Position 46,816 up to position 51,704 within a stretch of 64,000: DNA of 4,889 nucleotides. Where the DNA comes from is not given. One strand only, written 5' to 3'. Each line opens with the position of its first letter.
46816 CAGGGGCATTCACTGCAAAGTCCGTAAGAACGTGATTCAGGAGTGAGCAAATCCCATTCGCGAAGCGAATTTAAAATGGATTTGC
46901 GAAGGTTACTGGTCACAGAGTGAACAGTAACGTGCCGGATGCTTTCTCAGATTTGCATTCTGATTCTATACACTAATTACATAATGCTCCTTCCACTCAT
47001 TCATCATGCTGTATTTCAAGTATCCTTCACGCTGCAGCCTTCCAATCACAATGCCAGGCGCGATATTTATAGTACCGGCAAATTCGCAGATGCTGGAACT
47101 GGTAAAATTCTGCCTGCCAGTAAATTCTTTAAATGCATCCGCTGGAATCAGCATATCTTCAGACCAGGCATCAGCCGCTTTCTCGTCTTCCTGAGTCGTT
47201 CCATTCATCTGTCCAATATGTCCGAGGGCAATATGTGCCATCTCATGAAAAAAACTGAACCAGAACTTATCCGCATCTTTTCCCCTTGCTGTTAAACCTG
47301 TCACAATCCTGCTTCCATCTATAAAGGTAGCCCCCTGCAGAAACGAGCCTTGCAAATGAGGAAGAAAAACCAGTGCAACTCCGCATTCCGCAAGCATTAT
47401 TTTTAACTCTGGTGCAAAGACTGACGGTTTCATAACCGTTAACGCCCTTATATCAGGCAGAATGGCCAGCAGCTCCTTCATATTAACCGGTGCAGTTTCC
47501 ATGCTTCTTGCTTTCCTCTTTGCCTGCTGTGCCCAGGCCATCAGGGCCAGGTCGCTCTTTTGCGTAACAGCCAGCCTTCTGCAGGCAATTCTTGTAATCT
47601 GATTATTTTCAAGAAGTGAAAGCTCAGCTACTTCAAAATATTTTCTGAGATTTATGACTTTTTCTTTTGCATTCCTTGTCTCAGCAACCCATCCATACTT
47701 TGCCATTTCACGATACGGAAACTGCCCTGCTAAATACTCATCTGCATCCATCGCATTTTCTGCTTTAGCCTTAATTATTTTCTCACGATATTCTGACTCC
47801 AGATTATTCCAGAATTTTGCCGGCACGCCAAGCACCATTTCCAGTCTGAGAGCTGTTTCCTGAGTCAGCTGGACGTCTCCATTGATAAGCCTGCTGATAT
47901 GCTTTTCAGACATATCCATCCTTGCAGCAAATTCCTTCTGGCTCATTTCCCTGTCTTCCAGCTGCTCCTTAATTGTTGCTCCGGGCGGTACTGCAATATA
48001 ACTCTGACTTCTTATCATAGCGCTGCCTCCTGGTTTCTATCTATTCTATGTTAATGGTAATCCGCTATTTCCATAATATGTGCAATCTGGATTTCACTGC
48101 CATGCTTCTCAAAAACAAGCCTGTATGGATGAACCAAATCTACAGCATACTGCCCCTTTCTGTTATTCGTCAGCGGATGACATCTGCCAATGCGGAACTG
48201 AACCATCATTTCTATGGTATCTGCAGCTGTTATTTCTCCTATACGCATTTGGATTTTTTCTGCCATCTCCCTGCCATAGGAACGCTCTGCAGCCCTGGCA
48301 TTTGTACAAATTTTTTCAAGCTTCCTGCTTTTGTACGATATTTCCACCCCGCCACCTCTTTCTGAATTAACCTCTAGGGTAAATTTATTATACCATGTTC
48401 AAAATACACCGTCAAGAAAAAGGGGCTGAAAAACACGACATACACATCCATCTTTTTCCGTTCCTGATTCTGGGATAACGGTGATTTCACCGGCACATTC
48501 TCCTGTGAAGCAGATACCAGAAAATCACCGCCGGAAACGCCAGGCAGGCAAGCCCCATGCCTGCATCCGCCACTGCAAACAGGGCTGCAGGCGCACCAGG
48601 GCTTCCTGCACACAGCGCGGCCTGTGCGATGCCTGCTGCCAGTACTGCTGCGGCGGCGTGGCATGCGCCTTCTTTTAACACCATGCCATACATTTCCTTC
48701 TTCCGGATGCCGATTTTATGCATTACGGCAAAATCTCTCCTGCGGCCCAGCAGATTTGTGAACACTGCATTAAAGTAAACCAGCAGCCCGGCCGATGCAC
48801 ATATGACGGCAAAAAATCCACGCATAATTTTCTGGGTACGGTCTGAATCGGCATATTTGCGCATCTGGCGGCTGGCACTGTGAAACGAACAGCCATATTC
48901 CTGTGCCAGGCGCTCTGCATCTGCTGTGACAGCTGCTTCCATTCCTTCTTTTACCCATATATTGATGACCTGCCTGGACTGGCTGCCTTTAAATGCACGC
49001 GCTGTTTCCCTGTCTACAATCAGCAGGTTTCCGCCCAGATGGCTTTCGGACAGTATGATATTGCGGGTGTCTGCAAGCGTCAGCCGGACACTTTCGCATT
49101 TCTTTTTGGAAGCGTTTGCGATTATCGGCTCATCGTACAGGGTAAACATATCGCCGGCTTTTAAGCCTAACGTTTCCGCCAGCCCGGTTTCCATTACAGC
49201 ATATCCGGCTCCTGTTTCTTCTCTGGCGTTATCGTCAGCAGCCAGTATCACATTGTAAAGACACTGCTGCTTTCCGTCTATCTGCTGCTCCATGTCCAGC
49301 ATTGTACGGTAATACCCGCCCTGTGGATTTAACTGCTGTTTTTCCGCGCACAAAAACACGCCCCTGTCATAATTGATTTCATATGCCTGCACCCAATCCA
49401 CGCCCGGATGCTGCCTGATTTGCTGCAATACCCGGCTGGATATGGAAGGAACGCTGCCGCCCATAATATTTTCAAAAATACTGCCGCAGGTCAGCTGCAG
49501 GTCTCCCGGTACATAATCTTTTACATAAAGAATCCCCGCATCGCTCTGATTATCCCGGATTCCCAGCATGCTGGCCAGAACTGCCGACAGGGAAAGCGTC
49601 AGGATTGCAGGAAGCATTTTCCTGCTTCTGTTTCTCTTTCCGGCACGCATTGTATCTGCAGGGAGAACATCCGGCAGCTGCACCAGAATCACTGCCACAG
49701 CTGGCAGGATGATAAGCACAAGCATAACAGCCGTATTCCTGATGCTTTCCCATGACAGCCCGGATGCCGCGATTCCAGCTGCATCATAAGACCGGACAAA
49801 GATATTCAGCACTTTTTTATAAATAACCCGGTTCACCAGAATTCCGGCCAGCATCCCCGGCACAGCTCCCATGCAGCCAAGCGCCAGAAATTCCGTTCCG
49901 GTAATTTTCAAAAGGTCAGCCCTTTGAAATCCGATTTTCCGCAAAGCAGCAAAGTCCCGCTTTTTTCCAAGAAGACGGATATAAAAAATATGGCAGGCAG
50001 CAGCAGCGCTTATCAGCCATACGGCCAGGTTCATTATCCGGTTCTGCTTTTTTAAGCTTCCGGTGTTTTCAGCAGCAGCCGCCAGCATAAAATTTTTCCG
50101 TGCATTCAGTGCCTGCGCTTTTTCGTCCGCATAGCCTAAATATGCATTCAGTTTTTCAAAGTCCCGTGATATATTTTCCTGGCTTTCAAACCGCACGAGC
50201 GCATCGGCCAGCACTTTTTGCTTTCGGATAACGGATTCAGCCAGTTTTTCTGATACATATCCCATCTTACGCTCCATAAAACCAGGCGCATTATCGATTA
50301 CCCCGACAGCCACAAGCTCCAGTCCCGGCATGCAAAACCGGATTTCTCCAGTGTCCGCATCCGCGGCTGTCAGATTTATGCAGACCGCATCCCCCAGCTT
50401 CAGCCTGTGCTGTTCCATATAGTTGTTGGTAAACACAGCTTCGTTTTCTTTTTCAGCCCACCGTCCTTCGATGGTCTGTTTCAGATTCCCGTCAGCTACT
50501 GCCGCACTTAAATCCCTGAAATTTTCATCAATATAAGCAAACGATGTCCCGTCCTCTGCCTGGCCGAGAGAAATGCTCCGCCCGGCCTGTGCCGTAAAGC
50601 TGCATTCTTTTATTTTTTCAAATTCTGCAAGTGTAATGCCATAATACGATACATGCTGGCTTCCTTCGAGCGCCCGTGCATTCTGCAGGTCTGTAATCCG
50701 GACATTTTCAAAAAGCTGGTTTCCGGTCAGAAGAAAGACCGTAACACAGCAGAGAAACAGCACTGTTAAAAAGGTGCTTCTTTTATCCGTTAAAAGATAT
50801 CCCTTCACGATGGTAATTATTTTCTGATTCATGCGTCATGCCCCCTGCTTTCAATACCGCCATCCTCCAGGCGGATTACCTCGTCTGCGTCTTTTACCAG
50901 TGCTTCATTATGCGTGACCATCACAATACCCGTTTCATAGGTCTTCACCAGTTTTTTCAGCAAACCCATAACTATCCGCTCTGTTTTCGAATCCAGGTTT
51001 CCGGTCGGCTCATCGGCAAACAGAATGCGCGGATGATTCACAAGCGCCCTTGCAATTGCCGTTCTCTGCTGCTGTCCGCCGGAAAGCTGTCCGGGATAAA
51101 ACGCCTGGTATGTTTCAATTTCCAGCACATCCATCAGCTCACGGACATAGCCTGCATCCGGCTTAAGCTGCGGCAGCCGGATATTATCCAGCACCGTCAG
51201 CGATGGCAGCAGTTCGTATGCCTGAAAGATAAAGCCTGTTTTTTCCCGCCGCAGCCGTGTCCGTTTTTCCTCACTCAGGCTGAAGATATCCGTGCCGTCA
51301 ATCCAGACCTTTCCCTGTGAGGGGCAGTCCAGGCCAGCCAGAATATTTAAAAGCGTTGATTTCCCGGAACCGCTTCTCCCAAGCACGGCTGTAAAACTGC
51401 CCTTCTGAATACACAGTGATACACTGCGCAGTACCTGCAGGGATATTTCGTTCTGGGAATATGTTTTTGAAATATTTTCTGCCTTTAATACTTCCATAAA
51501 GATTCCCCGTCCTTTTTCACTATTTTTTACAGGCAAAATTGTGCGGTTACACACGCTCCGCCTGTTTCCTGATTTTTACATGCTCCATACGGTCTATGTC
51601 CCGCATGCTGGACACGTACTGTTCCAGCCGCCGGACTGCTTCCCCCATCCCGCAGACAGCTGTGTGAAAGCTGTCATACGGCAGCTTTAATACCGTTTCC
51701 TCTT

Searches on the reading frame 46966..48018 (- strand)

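Call 21: search_protein_families(library=pfam, proteins=[window:46966-48018:-], max_evalue=0.001)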
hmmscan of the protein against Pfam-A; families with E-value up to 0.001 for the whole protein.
window:46966-48018:- (350 aa): 3 families
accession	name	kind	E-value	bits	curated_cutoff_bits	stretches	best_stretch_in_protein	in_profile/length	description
PF01381.28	HTH_3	-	4e-11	43.2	23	1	16-67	1-52/55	Helix-turn-helix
PF13443.12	HTH_26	-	0.00024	21.7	22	1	16-52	2-39/63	Cro/C1-type HTH DNA-binding domain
PF13560.12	HTH_31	-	0.00027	21.6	27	1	13-66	3-57/64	Helix-turn-helix domain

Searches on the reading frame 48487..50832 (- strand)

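Call 21: search_protein_families(library=pfam, proteins=[window:48487-50832:-], max_evalue=0.001)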
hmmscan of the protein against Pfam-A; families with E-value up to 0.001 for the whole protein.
window:48487-50832:- (781 aa): 1 family
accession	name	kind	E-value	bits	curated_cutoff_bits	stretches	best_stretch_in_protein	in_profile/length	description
PF02687.27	FtsX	-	1.3e-09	38.6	25.5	2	267-380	3-109/120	FtsX-like permease C-terminal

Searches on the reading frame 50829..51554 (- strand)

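Call 21: search_protein_families(library=pfam, proteins=[window:50829-51554:-], max_evalue=0.001)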
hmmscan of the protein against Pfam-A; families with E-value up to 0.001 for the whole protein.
window:50829-51554:- (241 aa): 5 families
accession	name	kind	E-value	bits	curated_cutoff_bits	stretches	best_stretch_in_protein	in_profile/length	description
PF00005.33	ABC_tran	-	5.6e-34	118.1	25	1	42-184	1-136/137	ABC transporter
PF13304.12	AAA_21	-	2.8e-08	34.6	27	0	100-220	163-303/304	AAA domain, putative AbiEii toxin, Type IV TA system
PF02463.25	SMC_N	-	1.6e-07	31.4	40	1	141-229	121-211/220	RecF/RecN/SMC N terminal domain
PF13555.12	AAA_29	-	0.00045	20.3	27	1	50-72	20-42/61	P-loop containing region of AAA domain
PF03193.22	RsgA_GTPase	-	0.00093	19.5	30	0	44-74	99-128/174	RsgA GTPase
